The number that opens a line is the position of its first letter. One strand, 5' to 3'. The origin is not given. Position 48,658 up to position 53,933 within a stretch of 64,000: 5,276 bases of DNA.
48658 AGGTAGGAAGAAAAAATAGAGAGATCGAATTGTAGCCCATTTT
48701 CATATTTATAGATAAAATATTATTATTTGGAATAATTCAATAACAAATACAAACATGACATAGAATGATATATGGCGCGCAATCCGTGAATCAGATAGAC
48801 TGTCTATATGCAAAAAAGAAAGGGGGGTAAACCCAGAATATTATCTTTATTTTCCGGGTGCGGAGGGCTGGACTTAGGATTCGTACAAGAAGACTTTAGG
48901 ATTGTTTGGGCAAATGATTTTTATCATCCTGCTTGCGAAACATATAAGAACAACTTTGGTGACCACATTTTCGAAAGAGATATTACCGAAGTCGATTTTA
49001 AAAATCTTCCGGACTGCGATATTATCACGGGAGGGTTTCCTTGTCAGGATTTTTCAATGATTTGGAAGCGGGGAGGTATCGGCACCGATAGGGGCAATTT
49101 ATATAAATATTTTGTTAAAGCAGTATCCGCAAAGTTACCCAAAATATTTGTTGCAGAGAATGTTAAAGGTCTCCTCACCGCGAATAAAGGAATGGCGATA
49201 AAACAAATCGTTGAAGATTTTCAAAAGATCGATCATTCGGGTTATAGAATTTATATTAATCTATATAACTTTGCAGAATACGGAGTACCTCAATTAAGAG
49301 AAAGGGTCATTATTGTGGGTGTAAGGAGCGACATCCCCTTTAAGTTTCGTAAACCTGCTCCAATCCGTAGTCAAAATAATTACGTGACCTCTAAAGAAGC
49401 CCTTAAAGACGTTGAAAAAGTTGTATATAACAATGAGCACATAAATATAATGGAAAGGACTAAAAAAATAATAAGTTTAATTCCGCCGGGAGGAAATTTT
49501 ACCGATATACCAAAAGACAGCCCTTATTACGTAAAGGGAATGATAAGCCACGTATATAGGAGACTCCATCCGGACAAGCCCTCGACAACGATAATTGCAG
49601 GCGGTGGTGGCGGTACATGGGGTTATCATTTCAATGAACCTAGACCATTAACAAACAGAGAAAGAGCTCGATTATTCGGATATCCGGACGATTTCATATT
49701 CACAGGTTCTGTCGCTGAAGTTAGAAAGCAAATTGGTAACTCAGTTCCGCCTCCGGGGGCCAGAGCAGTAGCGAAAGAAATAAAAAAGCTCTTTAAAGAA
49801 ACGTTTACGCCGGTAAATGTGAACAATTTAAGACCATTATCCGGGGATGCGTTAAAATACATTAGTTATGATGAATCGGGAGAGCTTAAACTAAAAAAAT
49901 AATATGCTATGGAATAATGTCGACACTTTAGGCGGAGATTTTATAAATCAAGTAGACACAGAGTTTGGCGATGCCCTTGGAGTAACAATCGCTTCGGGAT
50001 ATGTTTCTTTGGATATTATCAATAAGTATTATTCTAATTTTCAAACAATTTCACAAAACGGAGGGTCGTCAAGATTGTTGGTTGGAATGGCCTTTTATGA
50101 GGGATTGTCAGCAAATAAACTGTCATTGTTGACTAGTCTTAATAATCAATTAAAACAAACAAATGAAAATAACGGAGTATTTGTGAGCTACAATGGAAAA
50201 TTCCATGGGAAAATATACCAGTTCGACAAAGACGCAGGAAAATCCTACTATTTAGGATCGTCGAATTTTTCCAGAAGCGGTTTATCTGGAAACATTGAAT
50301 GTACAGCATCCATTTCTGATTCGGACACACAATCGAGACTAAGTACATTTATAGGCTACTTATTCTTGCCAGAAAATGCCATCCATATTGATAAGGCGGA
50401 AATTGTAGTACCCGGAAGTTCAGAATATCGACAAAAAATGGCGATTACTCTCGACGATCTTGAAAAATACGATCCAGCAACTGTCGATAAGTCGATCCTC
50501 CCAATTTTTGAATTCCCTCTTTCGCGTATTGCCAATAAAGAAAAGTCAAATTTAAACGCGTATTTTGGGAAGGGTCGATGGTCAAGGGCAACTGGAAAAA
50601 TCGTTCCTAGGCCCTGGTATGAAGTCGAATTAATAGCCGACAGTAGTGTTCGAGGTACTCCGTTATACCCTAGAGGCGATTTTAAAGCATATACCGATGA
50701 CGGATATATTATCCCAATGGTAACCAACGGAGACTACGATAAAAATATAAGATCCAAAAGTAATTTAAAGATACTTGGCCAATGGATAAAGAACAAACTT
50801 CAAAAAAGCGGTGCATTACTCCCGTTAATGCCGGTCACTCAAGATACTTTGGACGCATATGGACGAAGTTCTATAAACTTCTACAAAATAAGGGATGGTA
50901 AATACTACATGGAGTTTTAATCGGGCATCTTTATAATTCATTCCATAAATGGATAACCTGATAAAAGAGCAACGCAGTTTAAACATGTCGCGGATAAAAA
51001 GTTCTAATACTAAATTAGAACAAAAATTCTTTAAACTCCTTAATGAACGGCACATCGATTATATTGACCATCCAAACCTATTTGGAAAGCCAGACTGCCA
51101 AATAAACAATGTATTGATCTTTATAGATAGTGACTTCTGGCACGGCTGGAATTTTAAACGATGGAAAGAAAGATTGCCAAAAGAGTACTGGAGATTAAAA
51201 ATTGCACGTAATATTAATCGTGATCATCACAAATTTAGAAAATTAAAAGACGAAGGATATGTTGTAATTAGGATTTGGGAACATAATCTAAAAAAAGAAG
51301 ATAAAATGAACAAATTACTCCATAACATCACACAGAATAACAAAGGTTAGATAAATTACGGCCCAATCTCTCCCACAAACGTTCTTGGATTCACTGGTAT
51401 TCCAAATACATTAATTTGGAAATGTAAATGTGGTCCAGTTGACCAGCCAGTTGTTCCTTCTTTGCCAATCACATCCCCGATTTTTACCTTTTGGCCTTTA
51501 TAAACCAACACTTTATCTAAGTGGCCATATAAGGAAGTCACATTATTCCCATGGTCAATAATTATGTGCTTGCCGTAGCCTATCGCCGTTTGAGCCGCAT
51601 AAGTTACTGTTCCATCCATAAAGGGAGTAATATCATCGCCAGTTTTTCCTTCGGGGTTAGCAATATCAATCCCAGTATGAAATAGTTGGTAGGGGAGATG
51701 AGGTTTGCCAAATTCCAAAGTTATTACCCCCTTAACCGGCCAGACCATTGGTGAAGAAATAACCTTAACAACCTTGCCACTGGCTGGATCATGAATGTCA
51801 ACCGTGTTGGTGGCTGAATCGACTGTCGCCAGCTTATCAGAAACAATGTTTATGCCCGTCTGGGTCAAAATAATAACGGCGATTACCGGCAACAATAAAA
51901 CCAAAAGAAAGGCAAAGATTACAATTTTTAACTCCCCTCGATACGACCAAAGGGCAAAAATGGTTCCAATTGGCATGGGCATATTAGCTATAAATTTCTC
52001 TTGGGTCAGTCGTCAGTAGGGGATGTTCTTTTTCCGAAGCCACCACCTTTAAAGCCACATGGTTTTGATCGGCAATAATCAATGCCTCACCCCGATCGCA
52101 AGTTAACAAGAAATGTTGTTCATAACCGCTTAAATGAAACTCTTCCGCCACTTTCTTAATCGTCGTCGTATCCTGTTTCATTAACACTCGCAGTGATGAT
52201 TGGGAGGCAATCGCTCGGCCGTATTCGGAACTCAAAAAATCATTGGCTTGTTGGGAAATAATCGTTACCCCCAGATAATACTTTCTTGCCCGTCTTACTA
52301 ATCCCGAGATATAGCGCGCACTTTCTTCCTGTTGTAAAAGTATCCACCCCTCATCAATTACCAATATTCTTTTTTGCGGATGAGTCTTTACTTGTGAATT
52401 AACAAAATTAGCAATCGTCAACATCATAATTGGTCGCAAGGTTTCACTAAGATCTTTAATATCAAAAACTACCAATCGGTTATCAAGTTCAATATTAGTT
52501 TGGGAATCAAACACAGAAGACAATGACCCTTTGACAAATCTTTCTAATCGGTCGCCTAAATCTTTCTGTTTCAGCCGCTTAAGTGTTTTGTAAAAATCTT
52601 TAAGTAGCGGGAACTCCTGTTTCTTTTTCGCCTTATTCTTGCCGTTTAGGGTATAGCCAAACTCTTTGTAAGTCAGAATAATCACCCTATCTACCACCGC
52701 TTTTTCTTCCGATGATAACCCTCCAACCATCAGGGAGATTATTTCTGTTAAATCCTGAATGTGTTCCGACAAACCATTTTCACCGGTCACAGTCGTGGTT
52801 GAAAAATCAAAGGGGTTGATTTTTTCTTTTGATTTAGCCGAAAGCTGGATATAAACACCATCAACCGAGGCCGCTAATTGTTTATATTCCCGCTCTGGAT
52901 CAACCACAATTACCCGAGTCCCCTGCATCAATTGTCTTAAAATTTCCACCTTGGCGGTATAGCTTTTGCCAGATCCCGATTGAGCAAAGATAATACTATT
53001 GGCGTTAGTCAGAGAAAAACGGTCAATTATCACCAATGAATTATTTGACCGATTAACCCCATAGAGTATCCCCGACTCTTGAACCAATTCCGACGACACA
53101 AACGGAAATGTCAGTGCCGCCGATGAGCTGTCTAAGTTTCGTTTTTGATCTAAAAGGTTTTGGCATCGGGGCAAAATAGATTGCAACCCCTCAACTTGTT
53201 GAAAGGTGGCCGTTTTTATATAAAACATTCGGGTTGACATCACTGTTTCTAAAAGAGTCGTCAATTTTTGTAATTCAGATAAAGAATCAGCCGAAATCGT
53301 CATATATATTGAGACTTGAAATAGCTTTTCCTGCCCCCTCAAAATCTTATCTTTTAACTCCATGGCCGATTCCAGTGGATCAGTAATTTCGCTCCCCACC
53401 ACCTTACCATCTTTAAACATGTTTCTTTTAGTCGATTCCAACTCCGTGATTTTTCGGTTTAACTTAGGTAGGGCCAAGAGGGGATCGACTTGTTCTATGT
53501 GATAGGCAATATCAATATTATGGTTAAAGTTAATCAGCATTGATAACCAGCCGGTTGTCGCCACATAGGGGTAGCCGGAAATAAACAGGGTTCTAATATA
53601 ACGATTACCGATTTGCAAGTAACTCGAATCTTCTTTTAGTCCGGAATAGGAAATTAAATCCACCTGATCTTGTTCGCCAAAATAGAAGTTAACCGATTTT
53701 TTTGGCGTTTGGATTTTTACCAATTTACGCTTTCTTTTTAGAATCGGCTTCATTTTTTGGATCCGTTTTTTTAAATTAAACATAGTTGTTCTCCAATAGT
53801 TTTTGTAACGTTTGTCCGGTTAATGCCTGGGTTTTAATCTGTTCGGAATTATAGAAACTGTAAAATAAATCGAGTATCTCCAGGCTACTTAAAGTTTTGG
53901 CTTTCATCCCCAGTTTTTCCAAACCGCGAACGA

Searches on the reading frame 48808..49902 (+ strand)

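Call 74: search_protein_families(library=pfam, proteins=[window:48808-49902:+], max_evalue=0.0001)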
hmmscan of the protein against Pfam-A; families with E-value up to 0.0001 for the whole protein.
window:48808-49902:+ (364 aa): 1 family
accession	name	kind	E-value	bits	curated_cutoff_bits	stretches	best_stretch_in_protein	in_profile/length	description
PF00145.23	DNA_methylase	-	2.9e-78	264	22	1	10-327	2-324/324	C-5 cytosine-specific DNA methylase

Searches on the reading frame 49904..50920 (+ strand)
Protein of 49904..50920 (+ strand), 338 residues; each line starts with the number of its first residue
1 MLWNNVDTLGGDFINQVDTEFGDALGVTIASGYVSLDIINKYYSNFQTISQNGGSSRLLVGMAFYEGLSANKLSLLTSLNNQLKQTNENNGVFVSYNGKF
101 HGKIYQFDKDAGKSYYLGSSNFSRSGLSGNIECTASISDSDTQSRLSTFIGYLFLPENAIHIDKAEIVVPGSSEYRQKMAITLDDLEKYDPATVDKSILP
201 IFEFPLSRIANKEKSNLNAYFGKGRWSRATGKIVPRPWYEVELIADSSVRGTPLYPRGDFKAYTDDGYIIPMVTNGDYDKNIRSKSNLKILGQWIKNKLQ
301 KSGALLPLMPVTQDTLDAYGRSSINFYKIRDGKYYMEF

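Call 74: search_protein_families(library=pfam, proteins=[window:49904-50920:+], max_evalue=0.0001)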
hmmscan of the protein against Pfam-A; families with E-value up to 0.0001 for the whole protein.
window:49904-50920:+ (338 aa): 3 families
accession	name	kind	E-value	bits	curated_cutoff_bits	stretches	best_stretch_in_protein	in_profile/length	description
PF20731.2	RE_NgoFVII_C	-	5.8e-24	85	23.8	1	204-329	13-130/131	NgoFVII C-terminal B3-like DNA-binding domain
PF09565.16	RE_NgoFVII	-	1.4e-19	70.5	23.8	1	17-167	9-160/162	NgoFVII restriction endonuclease N-terminal PLD domain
PF13091.12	PLDc_2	-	1.9e-07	31.4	27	1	76-147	54-125/132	PLD-like domain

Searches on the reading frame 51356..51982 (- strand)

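Call 74: search_protein_families(library=pfam, proteins=[window:51356-51982:-], max_evalue=0.0001)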
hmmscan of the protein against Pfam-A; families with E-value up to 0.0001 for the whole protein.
window:51356-51982:- (208 aa): 1 family
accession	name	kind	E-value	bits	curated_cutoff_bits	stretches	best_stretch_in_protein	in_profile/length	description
PF01551.29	Peptidase_M23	-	3.5e-29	101.3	28.7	1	101-199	2-96/96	Peptidase family M23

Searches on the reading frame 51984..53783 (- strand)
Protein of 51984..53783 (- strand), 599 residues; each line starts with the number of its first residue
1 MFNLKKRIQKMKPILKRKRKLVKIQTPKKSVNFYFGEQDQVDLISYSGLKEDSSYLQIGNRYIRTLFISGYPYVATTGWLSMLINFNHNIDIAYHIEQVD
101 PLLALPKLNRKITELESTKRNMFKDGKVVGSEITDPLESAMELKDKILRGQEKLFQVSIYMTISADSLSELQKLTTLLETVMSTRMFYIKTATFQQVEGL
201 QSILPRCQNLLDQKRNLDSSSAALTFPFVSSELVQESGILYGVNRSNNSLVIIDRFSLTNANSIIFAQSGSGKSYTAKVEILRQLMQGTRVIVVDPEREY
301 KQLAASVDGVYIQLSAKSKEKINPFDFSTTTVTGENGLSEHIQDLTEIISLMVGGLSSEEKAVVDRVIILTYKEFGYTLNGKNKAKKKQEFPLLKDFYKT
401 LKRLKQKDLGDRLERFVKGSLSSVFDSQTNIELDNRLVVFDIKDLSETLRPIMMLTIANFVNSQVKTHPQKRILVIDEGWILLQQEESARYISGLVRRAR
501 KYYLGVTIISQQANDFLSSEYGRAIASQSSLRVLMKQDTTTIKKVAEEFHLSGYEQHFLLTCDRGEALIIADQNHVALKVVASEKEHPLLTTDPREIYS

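Call 75: search_protein_families(library=pfam, proteins=[window:51984-53783:-], max_evalue=0.0001)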
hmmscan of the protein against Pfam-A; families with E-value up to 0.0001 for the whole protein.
window:51984-53783:- (599 aa): 3 families
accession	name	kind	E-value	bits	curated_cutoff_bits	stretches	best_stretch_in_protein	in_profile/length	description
PF19044.6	P-loop_TraG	-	3e-25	89.1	25.8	1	256-565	25-348/413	TraG P-loop domain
PF12846.13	AAA_10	-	2.3e-16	60.2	27.5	1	259-532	20-302/362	AAA-like domain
PF01935.23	DUF87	-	1.8e-10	41.8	23.2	1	257-448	20-192/220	Helicase HerA, central domain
